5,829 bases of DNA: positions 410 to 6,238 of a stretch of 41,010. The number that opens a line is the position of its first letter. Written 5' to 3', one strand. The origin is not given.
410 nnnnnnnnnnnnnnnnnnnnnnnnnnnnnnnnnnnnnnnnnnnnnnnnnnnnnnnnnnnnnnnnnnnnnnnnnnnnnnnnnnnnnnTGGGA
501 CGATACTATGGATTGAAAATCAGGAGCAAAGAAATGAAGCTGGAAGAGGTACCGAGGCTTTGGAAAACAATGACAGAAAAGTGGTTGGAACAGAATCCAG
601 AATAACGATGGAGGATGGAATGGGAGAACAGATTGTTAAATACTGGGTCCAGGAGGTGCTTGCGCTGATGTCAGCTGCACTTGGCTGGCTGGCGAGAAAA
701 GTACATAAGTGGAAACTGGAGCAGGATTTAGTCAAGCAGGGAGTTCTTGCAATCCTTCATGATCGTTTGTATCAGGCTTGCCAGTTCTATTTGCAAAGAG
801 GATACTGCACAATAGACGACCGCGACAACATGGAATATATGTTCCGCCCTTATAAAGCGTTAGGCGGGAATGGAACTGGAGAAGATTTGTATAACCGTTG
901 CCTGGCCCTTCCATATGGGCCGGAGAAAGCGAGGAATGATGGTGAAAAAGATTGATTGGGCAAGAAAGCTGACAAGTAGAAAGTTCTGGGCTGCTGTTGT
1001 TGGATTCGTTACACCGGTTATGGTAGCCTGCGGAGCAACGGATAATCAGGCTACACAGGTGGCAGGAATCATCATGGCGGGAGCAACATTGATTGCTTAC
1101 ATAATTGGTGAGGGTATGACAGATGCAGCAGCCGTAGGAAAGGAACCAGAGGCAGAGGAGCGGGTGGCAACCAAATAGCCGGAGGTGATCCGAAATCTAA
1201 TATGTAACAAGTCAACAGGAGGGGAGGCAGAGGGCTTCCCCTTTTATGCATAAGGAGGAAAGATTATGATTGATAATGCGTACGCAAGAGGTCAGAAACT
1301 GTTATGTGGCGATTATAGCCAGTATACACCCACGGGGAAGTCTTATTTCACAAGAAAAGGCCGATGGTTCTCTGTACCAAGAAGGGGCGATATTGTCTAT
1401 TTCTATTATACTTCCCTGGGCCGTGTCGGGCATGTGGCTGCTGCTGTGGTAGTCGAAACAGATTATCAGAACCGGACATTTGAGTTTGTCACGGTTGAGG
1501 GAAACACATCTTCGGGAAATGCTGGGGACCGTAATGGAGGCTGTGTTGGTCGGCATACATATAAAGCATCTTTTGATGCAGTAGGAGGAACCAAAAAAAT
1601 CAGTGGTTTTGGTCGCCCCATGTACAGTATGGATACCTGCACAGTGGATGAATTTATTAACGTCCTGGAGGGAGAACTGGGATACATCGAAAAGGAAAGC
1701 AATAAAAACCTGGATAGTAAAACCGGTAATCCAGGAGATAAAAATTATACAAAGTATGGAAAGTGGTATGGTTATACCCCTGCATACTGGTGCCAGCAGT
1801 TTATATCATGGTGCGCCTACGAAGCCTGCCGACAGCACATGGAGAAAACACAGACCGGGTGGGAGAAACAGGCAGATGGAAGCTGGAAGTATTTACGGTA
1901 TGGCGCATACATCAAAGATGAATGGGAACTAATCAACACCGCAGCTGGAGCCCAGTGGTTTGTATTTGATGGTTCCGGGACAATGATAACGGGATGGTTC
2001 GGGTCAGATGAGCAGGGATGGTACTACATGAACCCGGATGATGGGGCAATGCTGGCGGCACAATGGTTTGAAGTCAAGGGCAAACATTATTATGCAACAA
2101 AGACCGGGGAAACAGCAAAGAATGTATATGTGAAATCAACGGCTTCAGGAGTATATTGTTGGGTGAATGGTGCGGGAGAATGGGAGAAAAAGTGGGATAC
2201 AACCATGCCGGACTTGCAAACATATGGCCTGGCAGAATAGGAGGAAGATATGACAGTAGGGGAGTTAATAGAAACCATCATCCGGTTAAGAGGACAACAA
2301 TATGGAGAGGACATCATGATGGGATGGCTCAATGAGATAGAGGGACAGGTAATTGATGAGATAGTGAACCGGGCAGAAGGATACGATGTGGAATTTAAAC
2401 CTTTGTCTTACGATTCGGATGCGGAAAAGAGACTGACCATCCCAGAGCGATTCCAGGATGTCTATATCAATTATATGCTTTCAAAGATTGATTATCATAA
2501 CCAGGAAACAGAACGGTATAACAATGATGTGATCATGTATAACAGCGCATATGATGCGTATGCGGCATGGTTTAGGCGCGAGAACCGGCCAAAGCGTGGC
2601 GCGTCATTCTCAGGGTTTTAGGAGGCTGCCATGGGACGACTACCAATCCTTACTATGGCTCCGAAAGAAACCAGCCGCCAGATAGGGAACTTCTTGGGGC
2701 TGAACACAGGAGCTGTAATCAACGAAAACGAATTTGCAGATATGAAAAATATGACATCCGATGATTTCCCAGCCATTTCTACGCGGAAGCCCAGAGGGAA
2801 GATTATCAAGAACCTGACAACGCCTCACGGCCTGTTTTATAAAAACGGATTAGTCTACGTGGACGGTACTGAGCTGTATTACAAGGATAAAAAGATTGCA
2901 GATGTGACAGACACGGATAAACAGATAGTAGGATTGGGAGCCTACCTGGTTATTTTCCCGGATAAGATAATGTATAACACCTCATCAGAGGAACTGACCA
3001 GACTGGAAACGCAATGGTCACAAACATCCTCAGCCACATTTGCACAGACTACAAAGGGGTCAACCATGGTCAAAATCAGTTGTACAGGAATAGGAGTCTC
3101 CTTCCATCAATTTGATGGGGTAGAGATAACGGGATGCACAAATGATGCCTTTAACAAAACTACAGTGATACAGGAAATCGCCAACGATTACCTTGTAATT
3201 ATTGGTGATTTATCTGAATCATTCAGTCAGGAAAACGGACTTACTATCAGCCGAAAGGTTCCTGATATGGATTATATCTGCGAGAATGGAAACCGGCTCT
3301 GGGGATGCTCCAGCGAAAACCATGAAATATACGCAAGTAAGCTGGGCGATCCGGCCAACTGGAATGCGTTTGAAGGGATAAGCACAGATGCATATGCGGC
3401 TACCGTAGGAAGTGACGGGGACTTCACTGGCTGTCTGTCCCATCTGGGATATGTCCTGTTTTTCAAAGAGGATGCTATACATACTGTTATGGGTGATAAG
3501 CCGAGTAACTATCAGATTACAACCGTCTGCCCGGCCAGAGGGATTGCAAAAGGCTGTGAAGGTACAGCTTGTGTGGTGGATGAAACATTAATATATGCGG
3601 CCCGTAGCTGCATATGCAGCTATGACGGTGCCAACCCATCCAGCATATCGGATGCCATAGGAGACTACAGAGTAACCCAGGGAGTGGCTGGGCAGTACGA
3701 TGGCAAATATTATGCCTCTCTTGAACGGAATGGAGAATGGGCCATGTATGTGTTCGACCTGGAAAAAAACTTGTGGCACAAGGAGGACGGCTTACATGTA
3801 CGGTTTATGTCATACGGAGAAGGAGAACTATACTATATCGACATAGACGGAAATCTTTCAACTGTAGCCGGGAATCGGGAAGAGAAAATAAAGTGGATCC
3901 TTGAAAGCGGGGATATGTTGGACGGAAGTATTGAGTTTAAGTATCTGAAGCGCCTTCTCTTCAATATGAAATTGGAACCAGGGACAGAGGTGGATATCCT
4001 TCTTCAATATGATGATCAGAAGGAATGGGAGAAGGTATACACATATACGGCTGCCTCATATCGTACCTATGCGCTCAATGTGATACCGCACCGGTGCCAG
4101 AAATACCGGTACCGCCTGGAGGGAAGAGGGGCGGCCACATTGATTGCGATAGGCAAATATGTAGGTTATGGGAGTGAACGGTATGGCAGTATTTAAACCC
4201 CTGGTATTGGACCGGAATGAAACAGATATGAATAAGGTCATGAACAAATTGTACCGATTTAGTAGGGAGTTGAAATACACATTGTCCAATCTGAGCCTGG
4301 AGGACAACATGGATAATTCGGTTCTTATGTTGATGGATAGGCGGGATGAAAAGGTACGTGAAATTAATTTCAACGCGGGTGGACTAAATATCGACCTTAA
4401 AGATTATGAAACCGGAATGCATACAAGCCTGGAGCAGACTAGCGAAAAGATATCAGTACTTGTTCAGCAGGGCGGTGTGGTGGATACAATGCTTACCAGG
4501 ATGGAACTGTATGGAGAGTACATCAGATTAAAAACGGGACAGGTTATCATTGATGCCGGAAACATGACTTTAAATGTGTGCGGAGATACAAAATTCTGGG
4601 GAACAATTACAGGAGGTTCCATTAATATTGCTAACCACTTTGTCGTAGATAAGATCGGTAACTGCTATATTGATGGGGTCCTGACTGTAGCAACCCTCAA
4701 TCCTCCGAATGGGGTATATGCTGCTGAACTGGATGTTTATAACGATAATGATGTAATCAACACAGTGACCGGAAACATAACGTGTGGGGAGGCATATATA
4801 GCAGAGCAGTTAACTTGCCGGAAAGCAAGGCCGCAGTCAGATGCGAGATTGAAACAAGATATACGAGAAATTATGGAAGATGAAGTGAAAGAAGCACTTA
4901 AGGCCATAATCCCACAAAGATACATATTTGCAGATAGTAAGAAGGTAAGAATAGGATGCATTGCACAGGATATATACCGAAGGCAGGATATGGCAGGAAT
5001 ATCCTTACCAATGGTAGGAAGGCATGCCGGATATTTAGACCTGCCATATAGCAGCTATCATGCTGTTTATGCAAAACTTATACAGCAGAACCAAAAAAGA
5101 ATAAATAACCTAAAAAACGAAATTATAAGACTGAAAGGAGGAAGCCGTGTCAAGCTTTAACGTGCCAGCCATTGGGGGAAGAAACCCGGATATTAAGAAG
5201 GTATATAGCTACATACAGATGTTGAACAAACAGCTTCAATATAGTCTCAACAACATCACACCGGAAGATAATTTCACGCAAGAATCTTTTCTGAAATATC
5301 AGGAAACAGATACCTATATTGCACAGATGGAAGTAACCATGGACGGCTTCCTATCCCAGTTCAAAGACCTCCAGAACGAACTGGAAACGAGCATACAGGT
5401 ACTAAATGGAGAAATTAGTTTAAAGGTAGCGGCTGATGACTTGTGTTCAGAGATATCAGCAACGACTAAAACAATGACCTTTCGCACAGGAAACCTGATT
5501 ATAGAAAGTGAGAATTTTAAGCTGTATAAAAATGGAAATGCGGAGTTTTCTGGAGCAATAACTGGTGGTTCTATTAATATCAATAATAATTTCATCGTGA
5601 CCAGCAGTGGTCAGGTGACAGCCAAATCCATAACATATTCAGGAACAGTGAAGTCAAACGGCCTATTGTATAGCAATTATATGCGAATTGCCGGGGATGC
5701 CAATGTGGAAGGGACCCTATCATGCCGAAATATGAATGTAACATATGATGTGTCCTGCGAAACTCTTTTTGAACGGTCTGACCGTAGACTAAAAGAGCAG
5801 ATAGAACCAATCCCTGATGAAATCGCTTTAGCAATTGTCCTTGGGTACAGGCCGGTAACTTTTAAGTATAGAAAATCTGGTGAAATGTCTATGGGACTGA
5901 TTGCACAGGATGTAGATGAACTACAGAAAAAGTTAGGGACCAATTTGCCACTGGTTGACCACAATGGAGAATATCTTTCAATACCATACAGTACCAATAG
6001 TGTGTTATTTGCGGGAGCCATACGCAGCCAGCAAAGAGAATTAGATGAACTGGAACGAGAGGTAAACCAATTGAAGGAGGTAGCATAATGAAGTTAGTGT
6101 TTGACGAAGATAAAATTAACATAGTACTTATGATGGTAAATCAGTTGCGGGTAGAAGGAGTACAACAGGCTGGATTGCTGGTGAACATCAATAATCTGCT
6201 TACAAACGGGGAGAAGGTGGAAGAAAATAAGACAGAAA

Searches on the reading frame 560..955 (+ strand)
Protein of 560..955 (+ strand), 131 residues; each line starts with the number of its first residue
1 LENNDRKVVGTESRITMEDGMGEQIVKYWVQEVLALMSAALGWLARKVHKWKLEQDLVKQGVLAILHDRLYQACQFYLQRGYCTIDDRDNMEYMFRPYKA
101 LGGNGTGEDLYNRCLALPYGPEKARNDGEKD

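Call 7: search_protein_families(library=phrogs, proteins=[window:560-955:+], max_evalue=0.001)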
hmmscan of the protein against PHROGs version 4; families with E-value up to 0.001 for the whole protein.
window:560-955:+ (131 aa): 2 families
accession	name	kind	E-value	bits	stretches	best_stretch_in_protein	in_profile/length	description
phrog_4105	-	unknown function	1e-31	110.2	1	27-122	4-101/103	-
phrog_4257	-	unknown function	2.9e-16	61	1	50-118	64-132/138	-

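Call 99: search_protein_families(library=pfam, proteins=[window:560-955:+], max_evalue=0.05)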
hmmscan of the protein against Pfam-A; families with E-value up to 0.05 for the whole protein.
window:560-955:+ (131 aa): 0 families

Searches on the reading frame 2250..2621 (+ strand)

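Call 5: search_protein_families(library=pfam, proteins=[window:2250-2621:+], max_evalue=0.1)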
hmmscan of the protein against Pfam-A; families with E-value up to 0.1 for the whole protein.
window:2250-2621:+ (123 aa): 0 families

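Call 6: search_protein_families(library=phrogs, proteins=[window:2250-2621:+], max_evalue=0.01)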
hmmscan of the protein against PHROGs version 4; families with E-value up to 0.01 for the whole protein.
window:2250-2621:+ (123 aa): 1 family
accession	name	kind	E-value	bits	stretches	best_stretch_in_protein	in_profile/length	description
phrog_12105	-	unknown function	2.8e-33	115.8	1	1-120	1-121/123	-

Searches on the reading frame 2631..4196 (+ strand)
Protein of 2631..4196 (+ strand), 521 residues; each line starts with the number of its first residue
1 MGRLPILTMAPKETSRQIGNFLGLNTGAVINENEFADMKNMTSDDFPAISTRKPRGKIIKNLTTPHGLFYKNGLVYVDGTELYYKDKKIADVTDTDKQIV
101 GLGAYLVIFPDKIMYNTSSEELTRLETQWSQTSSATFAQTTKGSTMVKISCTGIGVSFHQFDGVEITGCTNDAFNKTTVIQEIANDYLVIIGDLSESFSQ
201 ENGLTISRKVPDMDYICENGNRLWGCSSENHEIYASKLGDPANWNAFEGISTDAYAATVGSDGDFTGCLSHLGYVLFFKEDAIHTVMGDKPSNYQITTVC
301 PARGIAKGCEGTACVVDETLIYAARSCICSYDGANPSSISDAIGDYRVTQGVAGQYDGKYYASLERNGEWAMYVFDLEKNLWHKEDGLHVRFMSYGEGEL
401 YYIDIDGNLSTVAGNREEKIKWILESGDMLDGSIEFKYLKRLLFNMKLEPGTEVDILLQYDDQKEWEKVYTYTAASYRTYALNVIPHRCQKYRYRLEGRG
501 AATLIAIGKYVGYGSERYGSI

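Call 5: search_protein_families(library=pfam, proteins=[window:2631-4196:+], max_evalue=0.1)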
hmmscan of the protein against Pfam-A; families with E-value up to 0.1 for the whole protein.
window:2631-4196:+ (521 aa): 0 families

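Call 6: search_protein_families(library=phrogs, proteins=[window:2631-4196:+], max_evalue=0.01)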
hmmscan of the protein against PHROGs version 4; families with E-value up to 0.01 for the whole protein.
window:2631-4196:+ (521 aa): 1 family
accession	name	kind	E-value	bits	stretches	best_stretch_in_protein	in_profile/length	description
phrog_511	-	head and packaging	2.1e-62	212.7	2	81-515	405-859/862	internal virion protein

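Call 100: search_solved_structures(query=window:2631-4196:+, max_evalue=1)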
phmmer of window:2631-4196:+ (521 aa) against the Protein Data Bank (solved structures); distinct sequences matched with E-value up to 1: 1.
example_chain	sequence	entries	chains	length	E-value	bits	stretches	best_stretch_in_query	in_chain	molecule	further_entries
4iuw_A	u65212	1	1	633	0.99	11.3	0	90-139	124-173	Neutral endopeptidase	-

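Call 117: search_protein_families(library=ncbifam, proteins=[window:2631-4193:+], max_evalue=0.01)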
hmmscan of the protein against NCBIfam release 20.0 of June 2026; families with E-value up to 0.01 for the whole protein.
window:2631-4193:+ (521 aa): 0 families

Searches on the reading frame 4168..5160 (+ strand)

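Call 5: search_protein_families(library=pfam, proteins=[window:4168-5160:+], max_evalue=0.1)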
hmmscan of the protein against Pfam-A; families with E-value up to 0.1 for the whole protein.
window:4168-5160:+ (330 aa): 4 families
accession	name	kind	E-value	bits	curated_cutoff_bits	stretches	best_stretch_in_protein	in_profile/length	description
PF13884.11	Peptidase_S74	-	1.7e-07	31.8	22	1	224-270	1-50/58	Chaperone of endosialidase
PF19097.5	Snu56_snRNP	-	0.044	12.9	25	1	3-96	156-247/438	Snu56-like U1 small nuclear ribonucleoprotein component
PF16967.11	TcfC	-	0.06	13.4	29.4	0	170-203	32-65/68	E-set like domain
PF02829.19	3H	-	0.092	13.4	25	0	87-117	6-36/97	3H domain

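Call 6: search_protein_families(library=phrogs, proteins=[window:4168-5160:+], max_evalue=0.01)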
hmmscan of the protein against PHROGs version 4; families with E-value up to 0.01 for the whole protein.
window:4168-5160:+ (330 aa): 7 families
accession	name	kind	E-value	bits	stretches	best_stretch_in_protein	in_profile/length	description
phrog_1980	-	tail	2.9e-09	37.7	1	201-325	306-436/449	tail fiber protein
phrog_5668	-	tail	4.4e-08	32.3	1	168-323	1402-1562/1567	tail fiber protein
phrog_6921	-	tail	1.8e-07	31.3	1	149-323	552-735/738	tail fiber protein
phrog_5481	-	tail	5.1e-06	26.2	1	184-323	883-1024/1043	tail fiber protein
phrog_1699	-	tail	1.3e-05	24.9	1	168-322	847-994/1000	long tail fiber protein distal subunit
phrog_33119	-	tail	0.00024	20.8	1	187-321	514-636/643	long tail fiber protein distal subunit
phrog_4636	-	tail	0.0084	15.5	0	257-323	681-752/763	tail spike protein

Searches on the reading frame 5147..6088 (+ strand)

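Call 5: search_protein_families(library=pfam, proteins=[window:5147-6088:+], max_evalue=0.1)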
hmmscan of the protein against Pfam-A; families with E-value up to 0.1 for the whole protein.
window:5147-6088:+ (313 aa): 4 families
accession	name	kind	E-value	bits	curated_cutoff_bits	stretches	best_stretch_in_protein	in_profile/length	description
PF13884.11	Peptidase_S74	-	2.3e-11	44.3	22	1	211-264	1-57/58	Chaperone of endosialidase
PF04519.19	Bactofilin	-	0.0018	18.9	27.9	1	131-202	18-91/98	Polymer-forming cytoskeletal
PF11594.13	Med28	-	0.092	13.6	29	1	22-104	2-82/102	Mediator complex subunit 28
PF16704.10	Rab_bind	-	0.1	13.1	27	0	257-305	13-60/66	Rab binding domain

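Call 6: search_protein_families(library=phrogs, proteins=[window:5147-6088:+], max_evalue=0.01)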
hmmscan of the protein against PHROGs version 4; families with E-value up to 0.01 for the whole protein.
window:5147-6088:+ (313 aa): 22 families
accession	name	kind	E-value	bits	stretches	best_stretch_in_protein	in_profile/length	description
phrog_5668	-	tail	9.1e-16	57.8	1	142-311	1404-1563/1567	tail fiber protein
phrog_1980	-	tail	4.6e-15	56.9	1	110-311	267-435/449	tail fiber protein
phrog_18186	-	tail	1e-12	48.5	1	140-307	440-575/582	baseplate wedge subunit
phrog_5481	-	tail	1.6e-12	47.8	1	138-311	842-1025/1043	tail fiber protein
phrog_1699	-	tail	1.8e-11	44.3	1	50-309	787-994/1000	long tail fiber protein distal subunit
phrog_6921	-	tail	2e-10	41.1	1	58-311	495-736/738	tail fiber protein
phrog_8215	-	tail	2.3e-10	40.5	1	203-258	901-954/1000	baseplate wedge initiator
phrog_14572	-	tail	5.2e-10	39.9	1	197-311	351-475/484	tail fiber protein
phrog_33119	-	tail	1.7e-08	34.5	1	173-311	503-639/643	long tail fiber protein distal subunit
phrog_6578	-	tail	2.5e-07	29.9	1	191-266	1060-1133/1210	tail fiber protein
phrog_6121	-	head and packaging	7.2e-07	30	1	151-260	267-368/392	virion structural protein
phrog_28992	-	unknown function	3.5e-06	27.4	1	134-259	179-295/343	-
phrog_25788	-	tail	6.4e-06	26.1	1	204-303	506-600/603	tail fiber protein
phrog_4636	-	tail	2.8e-05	23.7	1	204-311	624-753/763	tail spike protein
phrog_8745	-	tail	2.8e-05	22.6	1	190-310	1679-1797/1803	tail fiber protein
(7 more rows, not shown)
